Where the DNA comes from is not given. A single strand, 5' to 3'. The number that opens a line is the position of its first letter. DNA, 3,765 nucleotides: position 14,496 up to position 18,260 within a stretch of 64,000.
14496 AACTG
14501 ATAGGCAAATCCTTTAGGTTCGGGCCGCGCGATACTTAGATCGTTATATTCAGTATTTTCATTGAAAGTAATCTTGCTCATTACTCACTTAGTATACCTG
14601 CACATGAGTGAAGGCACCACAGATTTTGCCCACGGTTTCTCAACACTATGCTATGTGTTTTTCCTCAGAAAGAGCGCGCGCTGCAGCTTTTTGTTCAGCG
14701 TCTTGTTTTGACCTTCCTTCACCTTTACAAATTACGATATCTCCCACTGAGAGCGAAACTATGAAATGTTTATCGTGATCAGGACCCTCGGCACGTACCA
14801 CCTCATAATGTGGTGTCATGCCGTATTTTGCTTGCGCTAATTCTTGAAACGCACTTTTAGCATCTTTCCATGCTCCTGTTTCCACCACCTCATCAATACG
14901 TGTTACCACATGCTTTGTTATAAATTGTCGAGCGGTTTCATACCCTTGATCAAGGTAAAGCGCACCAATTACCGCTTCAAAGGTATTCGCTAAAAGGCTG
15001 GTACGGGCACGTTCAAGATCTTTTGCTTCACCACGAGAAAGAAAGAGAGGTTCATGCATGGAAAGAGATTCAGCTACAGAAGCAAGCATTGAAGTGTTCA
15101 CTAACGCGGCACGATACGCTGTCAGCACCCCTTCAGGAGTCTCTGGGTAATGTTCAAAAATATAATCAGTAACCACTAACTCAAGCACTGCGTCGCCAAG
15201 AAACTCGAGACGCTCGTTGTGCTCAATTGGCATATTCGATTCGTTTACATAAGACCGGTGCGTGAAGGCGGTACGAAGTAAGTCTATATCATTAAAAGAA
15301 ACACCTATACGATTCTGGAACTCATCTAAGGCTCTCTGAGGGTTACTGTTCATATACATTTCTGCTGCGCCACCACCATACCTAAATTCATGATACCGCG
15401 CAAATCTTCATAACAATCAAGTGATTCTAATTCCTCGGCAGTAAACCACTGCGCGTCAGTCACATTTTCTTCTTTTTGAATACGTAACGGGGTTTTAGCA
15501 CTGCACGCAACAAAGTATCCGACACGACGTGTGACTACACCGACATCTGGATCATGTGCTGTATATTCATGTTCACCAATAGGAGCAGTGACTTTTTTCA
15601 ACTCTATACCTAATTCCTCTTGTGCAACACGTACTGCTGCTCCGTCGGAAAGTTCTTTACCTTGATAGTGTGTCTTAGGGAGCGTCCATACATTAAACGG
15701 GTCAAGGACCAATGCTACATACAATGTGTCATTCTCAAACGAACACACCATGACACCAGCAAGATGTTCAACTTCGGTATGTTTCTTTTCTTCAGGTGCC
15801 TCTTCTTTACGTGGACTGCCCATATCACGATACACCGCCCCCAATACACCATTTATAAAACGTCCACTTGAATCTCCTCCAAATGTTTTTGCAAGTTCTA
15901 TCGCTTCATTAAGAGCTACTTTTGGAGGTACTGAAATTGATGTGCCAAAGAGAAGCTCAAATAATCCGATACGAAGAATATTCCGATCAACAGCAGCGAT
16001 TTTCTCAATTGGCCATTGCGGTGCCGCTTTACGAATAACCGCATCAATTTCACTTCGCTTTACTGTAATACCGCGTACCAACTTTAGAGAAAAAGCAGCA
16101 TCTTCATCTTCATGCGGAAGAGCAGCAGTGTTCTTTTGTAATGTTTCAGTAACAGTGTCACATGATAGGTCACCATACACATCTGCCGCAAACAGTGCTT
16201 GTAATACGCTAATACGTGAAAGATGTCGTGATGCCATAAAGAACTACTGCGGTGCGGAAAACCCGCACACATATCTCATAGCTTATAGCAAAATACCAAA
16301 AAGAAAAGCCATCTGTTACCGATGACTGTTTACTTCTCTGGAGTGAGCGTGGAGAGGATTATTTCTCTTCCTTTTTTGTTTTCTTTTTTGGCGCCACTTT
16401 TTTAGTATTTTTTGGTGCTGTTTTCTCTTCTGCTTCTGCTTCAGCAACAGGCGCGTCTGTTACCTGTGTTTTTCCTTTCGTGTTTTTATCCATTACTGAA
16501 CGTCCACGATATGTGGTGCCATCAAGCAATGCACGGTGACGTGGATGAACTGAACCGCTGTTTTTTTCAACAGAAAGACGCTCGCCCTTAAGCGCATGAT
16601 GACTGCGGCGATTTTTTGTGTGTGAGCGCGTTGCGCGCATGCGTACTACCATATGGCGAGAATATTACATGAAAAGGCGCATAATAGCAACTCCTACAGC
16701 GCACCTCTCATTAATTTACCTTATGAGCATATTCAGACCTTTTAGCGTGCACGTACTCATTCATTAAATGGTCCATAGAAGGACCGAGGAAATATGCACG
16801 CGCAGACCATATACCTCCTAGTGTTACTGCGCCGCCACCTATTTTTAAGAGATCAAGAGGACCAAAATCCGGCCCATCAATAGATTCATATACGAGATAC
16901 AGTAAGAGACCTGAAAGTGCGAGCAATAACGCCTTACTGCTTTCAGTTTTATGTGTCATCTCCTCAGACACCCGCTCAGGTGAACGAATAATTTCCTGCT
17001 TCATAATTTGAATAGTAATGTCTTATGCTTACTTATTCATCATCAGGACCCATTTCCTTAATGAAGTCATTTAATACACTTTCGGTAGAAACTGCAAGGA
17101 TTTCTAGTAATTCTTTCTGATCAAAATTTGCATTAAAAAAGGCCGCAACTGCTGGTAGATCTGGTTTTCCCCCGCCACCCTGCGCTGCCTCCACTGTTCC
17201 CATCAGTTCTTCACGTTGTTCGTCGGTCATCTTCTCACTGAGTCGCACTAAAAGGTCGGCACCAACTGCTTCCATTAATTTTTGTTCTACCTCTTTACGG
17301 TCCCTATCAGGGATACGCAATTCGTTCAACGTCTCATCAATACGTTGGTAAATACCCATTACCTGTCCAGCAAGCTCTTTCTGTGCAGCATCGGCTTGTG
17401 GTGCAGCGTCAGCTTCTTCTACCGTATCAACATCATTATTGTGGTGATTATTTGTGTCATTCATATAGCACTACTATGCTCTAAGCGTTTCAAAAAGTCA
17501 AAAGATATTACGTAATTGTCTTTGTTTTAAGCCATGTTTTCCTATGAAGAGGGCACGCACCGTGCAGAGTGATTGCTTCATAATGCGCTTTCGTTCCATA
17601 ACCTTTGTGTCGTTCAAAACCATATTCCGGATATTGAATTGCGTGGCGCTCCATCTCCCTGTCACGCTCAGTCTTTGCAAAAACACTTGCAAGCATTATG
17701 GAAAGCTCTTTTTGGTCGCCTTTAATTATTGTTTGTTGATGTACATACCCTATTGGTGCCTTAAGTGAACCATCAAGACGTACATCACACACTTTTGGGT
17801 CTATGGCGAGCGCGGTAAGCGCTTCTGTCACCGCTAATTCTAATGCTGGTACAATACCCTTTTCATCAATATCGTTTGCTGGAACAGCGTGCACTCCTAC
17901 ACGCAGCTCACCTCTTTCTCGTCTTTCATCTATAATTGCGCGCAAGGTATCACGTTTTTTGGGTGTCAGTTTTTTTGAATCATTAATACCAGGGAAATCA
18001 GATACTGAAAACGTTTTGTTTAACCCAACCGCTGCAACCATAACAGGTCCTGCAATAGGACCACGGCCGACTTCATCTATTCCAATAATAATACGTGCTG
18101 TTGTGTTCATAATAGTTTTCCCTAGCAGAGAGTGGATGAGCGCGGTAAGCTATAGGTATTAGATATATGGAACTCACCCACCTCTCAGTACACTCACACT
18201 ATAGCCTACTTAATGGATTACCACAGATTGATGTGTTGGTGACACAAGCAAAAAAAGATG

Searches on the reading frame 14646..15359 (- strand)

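Call 48: search_protein_families(library=pfam, proteins=[window:14646-15359:-], max_evalue=0.00001)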
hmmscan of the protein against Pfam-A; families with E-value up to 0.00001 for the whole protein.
window:14646-15359:- (237 aa): 4 families
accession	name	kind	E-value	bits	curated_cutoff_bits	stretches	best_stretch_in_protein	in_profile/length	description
PF14622.11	Ribonucleas_3_3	-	5.2e-38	130.5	35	1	24-154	1-127/128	Ribonuclease-III-like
PF00636.31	Ribonuclease_3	-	1.5e-24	87.1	27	1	49-139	1-102/102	Ribonuclease III domain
PF00035.32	dsrm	-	2.7e-17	63.5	23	1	167-231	1-64/66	Double-stranded RNA binding motif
PF22935.1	RM44_endonuclase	-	1.6e-16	61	27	1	14-134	9-139/139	Large ribosomal subunit protein mL44, endonuclease domain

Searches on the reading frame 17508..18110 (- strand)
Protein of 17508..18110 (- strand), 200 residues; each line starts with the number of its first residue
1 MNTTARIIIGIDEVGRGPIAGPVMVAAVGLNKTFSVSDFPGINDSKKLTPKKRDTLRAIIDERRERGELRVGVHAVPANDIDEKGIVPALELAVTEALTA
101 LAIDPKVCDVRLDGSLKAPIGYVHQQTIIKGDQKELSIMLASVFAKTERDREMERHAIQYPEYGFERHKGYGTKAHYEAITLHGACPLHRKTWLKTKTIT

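Call 48: search_protein_families(library=pfam, proteins=[window:17508-18110:-], max_evalue=0.00001)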
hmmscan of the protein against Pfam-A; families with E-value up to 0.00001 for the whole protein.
window:17508-18110:- (200 aa): 1 family
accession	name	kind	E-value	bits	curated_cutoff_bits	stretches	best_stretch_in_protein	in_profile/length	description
PF01351.25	RNase_HII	-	2.4e-33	116.2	25.8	1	9-195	1-198/199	Ribonuclease HII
